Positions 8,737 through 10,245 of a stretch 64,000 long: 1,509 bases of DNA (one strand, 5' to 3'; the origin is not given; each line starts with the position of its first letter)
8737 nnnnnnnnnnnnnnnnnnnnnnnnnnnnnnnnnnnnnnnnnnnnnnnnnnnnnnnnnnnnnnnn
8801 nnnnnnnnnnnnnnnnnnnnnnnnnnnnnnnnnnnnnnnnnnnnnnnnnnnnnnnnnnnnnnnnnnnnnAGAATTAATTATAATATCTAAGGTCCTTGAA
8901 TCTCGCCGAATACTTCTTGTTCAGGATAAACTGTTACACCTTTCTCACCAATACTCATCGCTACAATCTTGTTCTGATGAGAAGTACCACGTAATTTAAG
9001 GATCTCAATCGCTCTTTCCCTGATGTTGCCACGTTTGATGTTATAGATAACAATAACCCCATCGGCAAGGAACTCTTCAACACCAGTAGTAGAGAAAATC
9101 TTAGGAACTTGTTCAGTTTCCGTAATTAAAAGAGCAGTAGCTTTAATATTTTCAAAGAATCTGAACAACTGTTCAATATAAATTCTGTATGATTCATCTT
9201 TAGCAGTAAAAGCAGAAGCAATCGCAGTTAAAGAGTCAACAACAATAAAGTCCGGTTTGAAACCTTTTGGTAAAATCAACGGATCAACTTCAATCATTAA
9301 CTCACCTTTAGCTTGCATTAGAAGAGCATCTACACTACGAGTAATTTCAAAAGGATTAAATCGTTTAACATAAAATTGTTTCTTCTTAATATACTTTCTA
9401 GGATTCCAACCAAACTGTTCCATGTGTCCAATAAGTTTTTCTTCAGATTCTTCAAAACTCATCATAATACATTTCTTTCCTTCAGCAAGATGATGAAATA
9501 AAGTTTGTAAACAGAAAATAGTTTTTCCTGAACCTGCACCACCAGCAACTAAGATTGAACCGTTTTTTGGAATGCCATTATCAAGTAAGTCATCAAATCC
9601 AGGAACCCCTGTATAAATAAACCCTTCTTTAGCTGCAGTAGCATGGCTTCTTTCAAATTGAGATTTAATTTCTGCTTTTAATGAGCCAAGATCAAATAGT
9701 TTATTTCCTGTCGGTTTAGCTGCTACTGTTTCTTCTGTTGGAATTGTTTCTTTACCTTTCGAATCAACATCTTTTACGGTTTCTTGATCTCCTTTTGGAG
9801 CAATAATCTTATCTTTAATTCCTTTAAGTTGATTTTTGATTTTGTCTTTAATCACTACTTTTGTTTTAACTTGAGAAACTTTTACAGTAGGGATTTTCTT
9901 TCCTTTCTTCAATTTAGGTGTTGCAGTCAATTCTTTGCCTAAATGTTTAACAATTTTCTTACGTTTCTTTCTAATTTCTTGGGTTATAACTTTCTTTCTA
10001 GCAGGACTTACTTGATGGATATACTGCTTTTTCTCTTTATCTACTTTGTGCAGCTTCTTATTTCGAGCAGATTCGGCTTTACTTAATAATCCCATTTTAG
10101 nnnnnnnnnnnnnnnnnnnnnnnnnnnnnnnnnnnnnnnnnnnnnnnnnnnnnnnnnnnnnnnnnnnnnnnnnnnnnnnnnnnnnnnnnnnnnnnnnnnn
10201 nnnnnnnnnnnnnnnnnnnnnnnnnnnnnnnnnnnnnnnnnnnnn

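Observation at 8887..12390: Operon of TrkA-N protein, 630-aa coiled-coil protein and KaiC-like ATPase with a lysine-rich N-terminal extension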

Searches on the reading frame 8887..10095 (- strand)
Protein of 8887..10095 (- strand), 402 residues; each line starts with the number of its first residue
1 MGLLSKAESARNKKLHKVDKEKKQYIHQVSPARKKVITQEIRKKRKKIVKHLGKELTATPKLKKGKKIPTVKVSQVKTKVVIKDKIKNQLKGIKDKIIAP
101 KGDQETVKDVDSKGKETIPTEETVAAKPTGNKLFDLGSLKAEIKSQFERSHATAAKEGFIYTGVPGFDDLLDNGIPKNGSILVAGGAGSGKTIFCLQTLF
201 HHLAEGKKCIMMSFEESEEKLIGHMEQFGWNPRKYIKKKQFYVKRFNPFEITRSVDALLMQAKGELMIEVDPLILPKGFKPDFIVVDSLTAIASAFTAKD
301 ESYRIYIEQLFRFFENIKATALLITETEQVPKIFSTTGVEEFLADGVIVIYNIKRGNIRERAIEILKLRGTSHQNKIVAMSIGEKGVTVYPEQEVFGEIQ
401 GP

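Call 3: search_protein_families(library=pfam, proteins=[window:8887-10095:-], max_evalue=0.01)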
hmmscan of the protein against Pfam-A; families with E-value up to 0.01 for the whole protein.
window:8887-10095:- (402 aa): 7 families
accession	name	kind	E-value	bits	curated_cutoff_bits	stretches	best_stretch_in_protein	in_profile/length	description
PF06745.19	ATPase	-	7.6e-52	176.4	26.6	1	161-393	2-230/231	KaiC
PF13481.12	AAA_25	-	7.5e-06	26.1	27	1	159-325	14-188/195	AAA domain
PF03796.21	DnaB_C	-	0.00037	20.4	27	1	162-225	4-67/255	DnaB-like helicase C terminal domain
PF07088.17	GvpD_P-loop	-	0.0005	20.5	24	1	180-363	12-183/189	GvpD gas vesicle protein, P-loop domain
PF19044.6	P-loop_TraG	-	0.0011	18.2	25.8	1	167-257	18-112/413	TraG P-loop domain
PF00437.27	T2SSE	-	0.0012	18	24.9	1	178-234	142-196/370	Type II/IV secretion system protein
PF20720.3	nSTAND3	-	0.0045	17.1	27.2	1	177-219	16-59/155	Novel STAND NTPase 3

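Call 4: search_protein_families(library=ncbifam, proteins=[window:8887-10095:-], max_evalue=0.01)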
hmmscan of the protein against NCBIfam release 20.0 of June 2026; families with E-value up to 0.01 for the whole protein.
window:8887-10095:- (402 aa): 13 families
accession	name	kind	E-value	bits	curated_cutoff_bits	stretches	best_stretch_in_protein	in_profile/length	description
NF006799.0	PRK09302.1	equivalog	2.4e-40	138.6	408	1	161-391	14-240/515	circadian clock protein KaiC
TIGR03880.1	KaiC_arch_3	hypoth_equivalog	2.9e-36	125.1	249.45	1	163-396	1-224/224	KaiC domain-containing protein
TIGR02655.1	circ_KaiC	equivalog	1.1e-31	110.1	546.25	1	160-391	3-230/484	circadian clock protein KaiC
TIGR03877.1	thermo_KaiC_1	hypoth_equivalog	3.3e-28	98.8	307.25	1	161-393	5-236/238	KaiC domain-containing protein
TIGR03881.1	KaiC_arch_4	hypoth_equivalog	2e-21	76.8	247.8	1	161-389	4-228/231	KaiC domain-containing protein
NF004723.0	PRK06067.1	subfamily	1.2e-13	51.2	194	1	153-382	9-227/243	flagellar accessory protein FlaH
NF052589.1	ArlH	equivalog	4e-12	46.4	215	1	167-383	9-216/229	archaellum protein ArlH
TIGR00665.1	DnaB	equivalog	1.9e-05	23.7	385.25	1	68-225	89-243/435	replicative DNA helicase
TIGR03878.1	thermo_KaiC_2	hypoth_equivalog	2.3e-05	23.8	232.2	1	173-326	31-174/259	KaiC domain-containing protein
NF004629.0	PRK05973.1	equivalog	7.8e-05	21.8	156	1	181-240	67-126/237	DNA helicase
NF006320.0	PRK08533.1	equivalog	0.00023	20.9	215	1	171-320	17-152/230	flagellar accessory protein FlaH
TIGR00416.1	sms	equivalog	0.00045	19.1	403.05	1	150-221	66-137/454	DNA repair protein RadA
TIGR02237.1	recomb_radB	equivalog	0.0067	16.3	172.4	0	168-387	2-209/210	DNA repair and recombination protein RadB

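Call 6: find_homologous_proteins(query=window:8887-10095:-, max_evalue=1e-10)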
Query window:8887-10095:- (402 aa): 1870 proteins with E <= 1e-10 among 7728 candidates; the best 120 are listed.
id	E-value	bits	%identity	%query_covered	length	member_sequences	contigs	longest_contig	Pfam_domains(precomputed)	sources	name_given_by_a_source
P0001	5.3e-258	873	100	100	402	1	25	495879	PF06745.20,PF13481.13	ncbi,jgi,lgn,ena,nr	ncbi:Flp pilus assembly complex ATPase component TadA [Candidatus Woesearchaeota archaeon]|jgi:KaiC/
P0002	6.4e-187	639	81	79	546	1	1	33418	PF01814.29,PF06745.20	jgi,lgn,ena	-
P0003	5.0e-140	485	61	99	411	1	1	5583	PF06745.20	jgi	jgi:KaiC/GvpD/RAD55 family RecA-like ATPase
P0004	5.2e-133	462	84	60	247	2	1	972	PF06745.20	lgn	-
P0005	2.2e-131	456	57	100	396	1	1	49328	PF06745.20,PF07088.17,PF23442.2,PF13481.13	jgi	jgi:KaiC/GvpD/RAD55 family RecA-like ATPase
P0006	2.0e-130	453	57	100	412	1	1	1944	PF06745.20,PF07088.17,PF13481.13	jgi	jgi:KaiC/GvpD/RAD55 family RecA-like ATPase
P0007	3.1e-126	439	69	59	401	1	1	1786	PF13173.13,PF06745.20,PF07088.17,PF01695.24,PF03796.22,PF23442.2,PF09848.16,PF25199.2,PF13481.13,PF20720.4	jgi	-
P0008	3.5e-124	433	54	100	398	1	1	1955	PF06745.20,PF07088.17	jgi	jgi:KaiC/GvpD/RAD55 family RecA-like ATPase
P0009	4.7e-122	426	54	99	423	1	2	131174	PF06745.20,PF07088.17,PF03796.22,PF13481.13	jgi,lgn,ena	jgi:KaiC/GvpD/RAD55 family RecA-like ATPase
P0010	3.6e-121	423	54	100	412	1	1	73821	PF06745.20,PF07088.17,PF03796.22,PF13481.13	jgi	jgi:circadian clock protein KaiC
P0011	1.1e-120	421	52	100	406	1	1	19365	PF06745.20,PF07088.17,PF03796.22,PF23442.2,PF13481.13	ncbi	-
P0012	1.2e-120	421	52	99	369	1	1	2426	PF06745.20,PF23442.2,PF13481.13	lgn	-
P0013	5.5e-120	419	68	71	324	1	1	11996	PF06745.20,PF07088.17,PF23442.2,PF13481.13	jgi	jgi:circadian clock protein KaiC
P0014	4.0e-119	416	53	99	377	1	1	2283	PF06745.20,PF23442.2,PF13481.13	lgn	-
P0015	5.4e-119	416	54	94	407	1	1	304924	PF06745.20,PF07088.17,PF03796.22,PF23442.2,PF13481.13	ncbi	-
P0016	6.3e-119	415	72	64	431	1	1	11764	PF06745.20,PF07088.17,PF03796.22,PF23442.2,PF13481.13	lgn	-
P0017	2.3e-118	413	54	99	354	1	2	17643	PF06745.20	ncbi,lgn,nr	ncbi:hypothetical protein HY494_01890 [Candidatus Woesearchaeota archaeon]|nr:hypothetical protein [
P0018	6.8e-118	412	52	99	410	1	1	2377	PF06745.20,PF13481.13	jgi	jgi:KaiC/GvpD/RAD55 family RecA-like ATPase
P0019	9.8e-118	411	69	66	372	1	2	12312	PF06745.20,PF07088.17,PF23442.2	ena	-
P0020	1.1e-117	411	71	60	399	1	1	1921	PF06745.20,PF07088.17,PF13481.13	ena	-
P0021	1.9e-117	410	53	97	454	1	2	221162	PF06745.20,PF07088.17,PF13481.13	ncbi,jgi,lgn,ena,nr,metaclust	ncbi:hypothetical protein COY27_05485 [Candidatus Woesearchaeota archaeon CG_4_10_14_0_2_um_filter_3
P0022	2.9e-117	410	52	99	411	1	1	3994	PF06745.20,PF07088.17,PF03796.22,PF13481.13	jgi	-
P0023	8.1e-117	408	74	59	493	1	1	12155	PF01814.29,PF06745.20,PF07088.17,PF23442.2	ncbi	ncbi:MAG: bacteriohemerythrin [Candidatus Woesearchaeota archaeon]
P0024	8.6e-117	408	66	69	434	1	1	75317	PF06745.20,PF07088.17,PF13481.13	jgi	jgi:KaiC/GvpD/RAD55 family RecA-like ATPase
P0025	2.1e-116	407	61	77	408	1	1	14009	PF06745.20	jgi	jgi:KaiC/GvpD/RAD55 family RecA-like ATPase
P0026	3.2e-116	406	52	99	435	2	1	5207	PF06745.20,PF07088.17,PF13481.13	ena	-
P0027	3.2e-116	406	68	66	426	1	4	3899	PF06745.20,PF07088.17,PF23442.2,PF13481.13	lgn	-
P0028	3.5e-116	406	71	60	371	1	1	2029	PF06745.20,PF07088.17,PF03796.22,PF13481.13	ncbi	-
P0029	5.5e-116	406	53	96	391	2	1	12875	PF06745.20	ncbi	-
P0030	7.9e-116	405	67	65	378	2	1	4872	PF06745.20,PF07088.17,PF03796.22,PF23442.2,PF13481.13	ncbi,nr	ncbi:TPA: AAA family ATPase [Candidatus Woesearchaeota archaeon]|nr:AAA family ATPase [Candidatus Wo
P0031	2.9e-115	403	73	62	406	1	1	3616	PF06745.20,PF07088.17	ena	-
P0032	3.0e-115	403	70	63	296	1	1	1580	PF06745.20,PF07088.17,PF03796.22,PF13481.13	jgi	-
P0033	4.8e-115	403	60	73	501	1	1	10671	PF01814.29,PF06745.20,PF07088.17,PF23442.2,PF13481.13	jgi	jgi:hemerythrin-like metal-binding protein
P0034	6.9e-115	402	71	60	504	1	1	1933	PF06745.20,PF07088.17,PF13481.13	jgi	-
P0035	7.6e-115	402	61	71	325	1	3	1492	PF06745.20,PF07088.17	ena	-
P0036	8.9e-115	402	62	68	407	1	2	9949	PF06745.20,PF07088.17,PF23442.2,PF13481.13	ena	-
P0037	1.1e-114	401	68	65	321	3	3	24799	PF06745.20,PF07088.17,PF23442.2,PF13481.13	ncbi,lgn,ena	ncbi:MAG: ATPase domain-containing protein [Nanoarchaeota archaeon]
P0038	1.4e-114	401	52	96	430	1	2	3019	PF06745.20,PF07088.17,PF23442.2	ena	-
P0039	3.0e-114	400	72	59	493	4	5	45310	PF13412.13,PF08279.19,PF11994.15,PF06745.20,PF07088.17,PF01022.27,PF23442.2,PF09339.17,PF14493.13,PF12802.14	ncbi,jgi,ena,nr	ncbi:helix-turn-helix domain-containing protein [Candidatus Woesearchaeota archaeon]|jgi:KaiC/GvpD/R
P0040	3.9e-114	400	74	60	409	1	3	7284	PF06745.20,PF07088.17,PF23442.2,PF13481.13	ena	-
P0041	5.0e-114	399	69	61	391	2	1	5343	PF06745.20,PF07088.17,PF13481.13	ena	-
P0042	5.5e-114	399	51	99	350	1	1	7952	PF06745.20,PF07088.17,PF23442.2,PF13481.13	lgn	-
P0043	8.1e-114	399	60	76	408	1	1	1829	PF06745.20,PF07088.17,PF23442.2,PF13481.13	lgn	-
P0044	9.5e-114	398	70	63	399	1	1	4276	PF06745.20,PF07088.17,PF13481.13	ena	-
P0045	1.2e-113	398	71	61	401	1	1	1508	PF06745.20,PF07088.17,PF03796.22,PF23442.2,PF13481.13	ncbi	-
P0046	1.5e-113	398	57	84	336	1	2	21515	PF06745.20,PF07088.17,PF13481.13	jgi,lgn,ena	-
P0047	1.5e-113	398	56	82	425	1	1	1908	PF06745.20,PF07088.17,PF03796.22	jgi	jgi:KaiC/GvpD/RAD55 family RecA-like ATPase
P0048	1.8e-113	397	49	100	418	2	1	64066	PF06745.20,PF07088.17,PF03796.22,PF23442.2,PF13481.13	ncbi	-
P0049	2.0e-113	397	70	60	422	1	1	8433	PF06745.20,PF07088.17,PF23442.2,PF13481.13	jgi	-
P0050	2.2e-113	397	70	61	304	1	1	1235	PF06745.20,PF03796.22,PF23442.2,PF13481.13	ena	-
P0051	2.2e-113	397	60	82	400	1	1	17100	PF06745.20,PF07088.17,PF03796.22,PF13481.13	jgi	jgi:circadian clock protein KaiC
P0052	2.7e-113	397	67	65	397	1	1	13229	PF06745.20,PF07088.17,PF03796.22,PF23442.2,PF13481.13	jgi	-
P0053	3.2e-113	397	64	71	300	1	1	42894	PF06745.20,PF07088.17,PF23442.2,PF13481.13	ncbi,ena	-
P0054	3.6e-113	396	71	61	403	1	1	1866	PF06745.20,PF07088.17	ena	-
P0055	8.6e-113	395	71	60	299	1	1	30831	PF06745.20,PF07088.17,PF23442.2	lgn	-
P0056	9.3e-113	395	71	61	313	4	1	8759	PF06745.20,PF07088.17,PF03796.22,PF13481.13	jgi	-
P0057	9.6e-113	395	71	61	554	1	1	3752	PF01814.29,PF06745.20,PF07088.17,PF13481.13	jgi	-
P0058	1.0e-112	395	62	71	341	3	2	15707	PF06745.20,PF07088.17,PF13481.13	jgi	-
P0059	1.3e-112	395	68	65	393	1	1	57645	PF06745.20,PF07088.17,PF23442.2,PF13481.13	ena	-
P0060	1.4e-112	394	73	60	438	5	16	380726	PF06745.20,PF07088.17,PF03796.22,PF23442.2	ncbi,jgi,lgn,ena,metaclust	metaclust:\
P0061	1.7e-112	394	61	72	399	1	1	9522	PF06745.20,PF07088.17,PF13481.13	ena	-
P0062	1.9e-112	394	69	64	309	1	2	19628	PF06745.20,PF07088.17,PF03796.22,PF23442.2,PF13481.13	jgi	jgi:circadian clock protein KaiC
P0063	2.7e-112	394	63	65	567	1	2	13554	PF01814.29,PF06745.20,PF07088.17,PF03796.22,PF10967.15,PF23442.2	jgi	-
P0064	2.9e-112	393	72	59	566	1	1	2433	PF01814.29,PF06745.20,PF23442.2,PF13481.13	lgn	-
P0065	3.3e-112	393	68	60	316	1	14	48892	PF06745.20,PF07088.17,PF13481.13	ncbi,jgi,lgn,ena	jgi:KaiC/GvpD/RAD55 family RecA-like ATPase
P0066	3.3e-112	393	49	99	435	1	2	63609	PF06745.20,PF07088.17,PF23442.2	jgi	jgi:KaiC/GvpD/RAD55 family RecA-like ATPase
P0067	3.4e-112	393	51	92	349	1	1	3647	PF06745.20,PF07088.17,PF03796.22,PF23442.2,PF13481.13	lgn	-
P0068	3.5e-112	393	68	60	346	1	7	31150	PF06745.20,PF07088.17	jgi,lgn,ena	jgi:KaiC/GvpD/RAD55 family RecA-like ATPase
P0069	3.8e-112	393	60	69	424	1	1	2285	PF06745.20,PF07088.17,PF23442.2,PF13481.13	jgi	jgi:KaiC/GvpD/RAD55 family RecA-like ATPase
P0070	4.9e-112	393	61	70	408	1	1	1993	PF06745.20,PF07088.17,PF03796.22,PF23442.2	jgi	jgi:circadian clock protein KaiC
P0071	6.2e-112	392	63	66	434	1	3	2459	PF06745.20,PF07088.17,PF03796.22,PF23442.2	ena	-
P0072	6.8e-112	392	73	60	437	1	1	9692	PF06745.20,PF07088.17,PF03796.22,PF13481.13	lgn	-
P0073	7.8e-112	392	71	61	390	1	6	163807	PF06745.20,PF07088.17,PF03796.22,PF13481.13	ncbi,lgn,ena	-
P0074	8.8e-112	392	62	70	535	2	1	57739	PF01814.29,PF06745.20,PF07088.17,PF03796.22,PF13481.13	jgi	-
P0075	8.9e-112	392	55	81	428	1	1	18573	PF06745.20,PF07088.17,PF03796.22,PF13481.13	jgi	jgi:KaiC/GvpD/RAD55 family RecA-like ATPase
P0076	9.8e-112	392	62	68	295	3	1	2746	PF06745.20,PF07088.17,PF03796.22,PF23442.2,PF13481.13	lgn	-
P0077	1.2e-111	391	64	66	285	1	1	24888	PF06745.20,PF07088.17,PF23442.2,PF13481.13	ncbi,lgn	-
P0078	1.4e-111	391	70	63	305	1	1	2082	PF06745.20,PF07088.17,PF03796.22,PF23442.2,PF13481.13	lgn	-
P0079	1.6e-111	391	69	62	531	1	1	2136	PF06745.20,PF03796.22,PF13481.13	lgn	-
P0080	1.7e-111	391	69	62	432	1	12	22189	PF06745.20,PF07088.17,PF23442.2,PF13481.13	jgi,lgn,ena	-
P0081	1.9e-111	391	53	99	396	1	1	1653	PF06745.20,PF07088.17,PF23442.2,PF13481.13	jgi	jgi:KaiC/GvpD/RAD55 family RecA-like ATPase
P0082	2.1e-111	391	72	60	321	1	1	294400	PF06745.20,PF23442.2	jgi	jgi:KaiC/GvpD/RAD55 family RecA-like ATPase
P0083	2.2e-111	390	62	71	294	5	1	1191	PF06745.20,PF07088.17,PF23442.2,PF13481.13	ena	-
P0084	2.8e-111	390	61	66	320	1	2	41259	PF06745.20,PF07088.17,PF03796.22,PF23442.2,PF13481.13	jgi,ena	-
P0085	3.1e-111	390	72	60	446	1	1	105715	PF06745.20,PF03796.22,PF13481.13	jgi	-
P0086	3.2e-111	390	57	75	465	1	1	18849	PF01814.29,PF06745.20,PF03796.22,PF23442.2,PF13481.13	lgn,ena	-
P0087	3.2e-111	390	70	61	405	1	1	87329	PF06745.20,PF07088.17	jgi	jgi:KaiC/GvpD/RAD55 family RecA-like ATPase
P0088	3.2e-111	390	71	60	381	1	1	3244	PF06745.20,PF07088.17,PF23442.2,PF13481.13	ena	-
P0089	3.5e-111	390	71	60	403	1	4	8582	PF06745.20,PF07088.17,PF03796.22,PF23442.2,PF13481.13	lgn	-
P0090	3.5e-111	390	70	61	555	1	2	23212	PF01814.29,PF06745.20,PF07088.17,PF23442.2,PF13481.13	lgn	-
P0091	3.5e-111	390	71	61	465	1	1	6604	PF01814.29,PF06745.20,PF07088.17,PF13481.13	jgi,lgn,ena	-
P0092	3.9e-111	390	69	60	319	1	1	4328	PF06745.20,PF07088.17,PF03796.22,PF13481.13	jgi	jgi:circadian clock protein KaiC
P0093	4.3e-111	390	74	60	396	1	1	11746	PF06745.20,PF07088.17,PF13481.13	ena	-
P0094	4.5e-111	389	50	96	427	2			PF06745.20,PF07088.17,PF03796.22,PF13481.13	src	-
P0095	7.0e-111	389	70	61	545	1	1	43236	PF06745.20,PF13481.13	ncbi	-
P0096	8.2e-111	389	74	60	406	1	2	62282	PF06745.20,PF07088.17,PF03796.22,PF23442.2,PF13481.13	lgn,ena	-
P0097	9.6e-111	388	71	60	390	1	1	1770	PF06745.20,PF03796.22,PF23442.2,PF13481.13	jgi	-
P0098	1.0e-110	388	62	66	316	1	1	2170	PF06745.20,PF07088.17,PF23442.2,PF13481.13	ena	-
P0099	1.0e-110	388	72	60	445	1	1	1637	PF06745.20,PF07088.17,PF03796.22,PF23442.2,PF13481.13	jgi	jgi:KaiC/GvpD/RAD55 family RecA-like ATPase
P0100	1.3e-110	388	72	60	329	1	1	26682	PF06745.20,PF07088.17,PF23442.2,PF13481.13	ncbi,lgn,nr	ncbi:MAG: hypothetical protein ISS93_02010 [Candidatus Aenigmarchaeota archaeon]|nr:hypothetical pro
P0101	1.4e-110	388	67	62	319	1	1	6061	PF06745.20,PF07088.17,PF23442.2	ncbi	ncbi:MAG: ATPase domain-containing protein [archaeon]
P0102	1.6e-110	388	69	60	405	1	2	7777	PF06745.20,PF07088.17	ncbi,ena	ncbi:MAG: ATPase domain-containing protein [Nanoarchaeota archaeon]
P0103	2.1e-110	387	59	70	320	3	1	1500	PF06745.20,PF07088.17,PF03796.22,PF23442.2,PF13481.13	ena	-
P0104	2.9e-110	387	57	77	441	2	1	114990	PF06745.20,PF07088.17,PF23442.2,PF13481.13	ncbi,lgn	-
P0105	3.2e-110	387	65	65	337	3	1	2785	PF06745.20,PF23442.2,PF13481.13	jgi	-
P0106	3.6e-110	387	62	71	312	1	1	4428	PF06745.20,PF07088.17,PF03796.22,PF23442.2,PF13481.13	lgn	-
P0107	3.6e-110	386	63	70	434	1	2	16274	PF06745.20,PF07088.17,PF03796.22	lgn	-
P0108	3.6e-110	386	69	60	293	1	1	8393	PF06745.20,PF07088.17,PF03796.22,PF23442.2,PF13481.13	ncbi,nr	ncbi:AAA family ATPase [Candidatus Woesearchaeota archaeon]|nr:AAA family ATPase [Candidatus Woesear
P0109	4.0e-110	386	60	67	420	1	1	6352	PF06745.20,PF07088.17,PF03796.22,PF13481.13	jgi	jgi:KaiC/GvpD/RAD55 family RecA-like ATPase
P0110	4.0e-110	386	64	67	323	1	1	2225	PF06745.20,PF07088.17,PF13481.13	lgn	-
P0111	4.0e-110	386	68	64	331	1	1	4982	PF06745.20,PF07088.17,PF03796.22,PF13481.13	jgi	jgi:circadian clock protein KaiC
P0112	4.4e-110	386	69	60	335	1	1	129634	PF06745.20,PF07088.17,PF03796.22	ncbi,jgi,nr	ncbi:hypothetical protein HOE04_03080 [archaeon]|jgi:KaiC/GvpD/RAD55 family RecA-like ATPase|nr:hypo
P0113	4.8e-110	386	71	61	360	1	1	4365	PF06745.20,PF07088.17,PF13481.13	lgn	-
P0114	4.8e-110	386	60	73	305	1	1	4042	PF06745.20,PF07088.17,PF23442.2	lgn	-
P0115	4.9e-110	386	70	60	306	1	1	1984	PF06745.20,PF07088.17,PF03796.22,PF23442.2,PF13481.13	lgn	-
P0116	6.9e-110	386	58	85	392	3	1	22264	PF06745.20,PF07088.17,PF03796.22,PF13481.13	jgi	jgi:KaiC/GvpD/RAD55 family RecA-like ATPase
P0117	7.2e-110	386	69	62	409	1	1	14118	PF06745.20,PF23442.2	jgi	-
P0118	7.6e-110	385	67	63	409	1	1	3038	PF06745.20,PF23442.2,PF13481.13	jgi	-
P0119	7.6e-110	385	70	61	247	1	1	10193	PF06745.20,PF07088.17,PF23442.2,PF13481.13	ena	-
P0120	8.7e-110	385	65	64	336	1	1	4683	PF06745.20,PF07088.17,PF03796.22,PF23442.2,PF13481.13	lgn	-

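Call 7: find_related_loci(query=window:8887-10095:-, collection=genome_contigs, flank=8000)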
Query window:8887-10095:- (402 aa) in genome_contigs; peptide patterns used: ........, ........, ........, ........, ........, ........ (x = any residue, [..] = any of these).
156 stretches matched a pattern; 3 encode a relative of the query (tblastn E <= 1e-3); 3 distinct loci.
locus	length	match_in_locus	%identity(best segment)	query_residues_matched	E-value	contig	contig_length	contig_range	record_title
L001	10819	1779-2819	54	1-396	1e-127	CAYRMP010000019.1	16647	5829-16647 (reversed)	MAG TPA_asm: uncultured Methanosarcinales archaeon isolate binchicken_co38_613 genome assembly, contig: NODE_7311_length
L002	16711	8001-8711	69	160-396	5e-116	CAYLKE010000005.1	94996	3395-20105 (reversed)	MAG TPA_asm: uncultured Methanosarcinales archaeon isolate SRP332253_co1_166 genome assembly, contig: NODE_182_length_94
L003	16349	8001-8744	61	159-400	1e-106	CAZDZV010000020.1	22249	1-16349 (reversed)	MAG TPA_asm: uncultured Methanosarcinales archaeon isolate SRP141376_co2_275 genome assembly, contig: NODE_4884_length_2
